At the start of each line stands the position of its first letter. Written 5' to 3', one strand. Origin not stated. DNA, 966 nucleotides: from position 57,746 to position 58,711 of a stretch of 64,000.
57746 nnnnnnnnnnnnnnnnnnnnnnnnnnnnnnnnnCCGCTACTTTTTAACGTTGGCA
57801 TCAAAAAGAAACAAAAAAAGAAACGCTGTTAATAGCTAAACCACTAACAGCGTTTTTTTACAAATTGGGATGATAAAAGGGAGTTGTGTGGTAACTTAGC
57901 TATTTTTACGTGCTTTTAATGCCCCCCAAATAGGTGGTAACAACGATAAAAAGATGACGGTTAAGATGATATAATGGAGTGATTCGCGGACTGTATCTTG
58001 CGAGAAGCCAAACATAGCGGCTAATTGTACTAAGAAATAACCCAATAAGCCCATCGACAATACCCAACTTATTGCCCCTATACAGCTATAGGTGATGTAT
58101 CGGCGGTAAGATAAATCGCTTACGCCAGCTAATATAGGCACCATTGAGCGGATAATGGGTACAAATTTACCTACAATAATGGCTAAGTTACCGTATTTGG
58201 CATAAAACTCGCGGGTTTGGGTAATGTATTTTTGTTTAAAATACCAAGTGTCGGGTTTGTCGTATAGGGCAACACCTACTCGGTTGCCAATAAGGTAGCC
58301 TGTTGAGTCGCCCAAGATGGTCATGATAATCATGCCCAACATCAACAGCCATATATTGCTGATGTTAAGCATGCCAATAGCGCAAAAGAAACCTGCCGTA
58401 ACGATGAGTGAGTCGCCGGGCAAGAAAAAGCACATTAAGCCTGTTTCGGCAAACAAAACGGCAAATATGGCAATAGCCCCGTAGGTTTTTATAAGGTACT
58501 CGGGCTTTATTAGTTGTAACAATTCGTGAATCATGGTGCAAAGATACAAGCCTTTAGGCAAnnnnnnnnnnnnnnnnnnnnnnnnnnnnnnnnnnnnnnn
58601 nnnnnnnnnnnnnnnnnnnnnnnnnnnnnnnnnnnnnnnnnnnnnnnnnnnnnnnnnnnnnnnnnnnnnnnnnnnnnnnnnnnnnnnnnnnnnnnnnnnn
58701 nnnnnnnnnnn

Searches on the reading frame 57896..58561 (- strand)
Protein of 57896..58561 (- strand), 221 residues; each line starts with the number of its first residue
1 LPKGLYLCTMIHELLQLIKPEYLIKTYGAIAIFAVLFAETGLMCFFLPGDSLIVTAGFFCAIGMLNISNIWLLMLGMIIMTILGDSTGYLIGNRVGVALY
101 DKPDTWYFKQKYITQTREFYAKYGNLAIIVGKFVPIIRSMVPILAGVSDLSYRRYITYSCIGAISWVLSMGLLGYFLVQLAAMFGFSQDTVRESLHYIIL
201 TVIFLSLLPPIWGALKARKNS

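Call 16: search_protein_families(library=pfam, proteins=[window:57896-58561:-], max_evalue=0.001)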
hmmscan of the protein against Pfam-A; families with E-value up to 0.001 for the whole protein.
window:57896-58561:- (221 aa): 1 family
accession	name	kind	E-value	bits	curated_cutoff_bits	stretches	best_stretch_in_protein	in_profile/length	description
PF09335.16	VTT_dom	-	8.9e-18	65.4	33.9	1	47-175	1-122/123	VTT domain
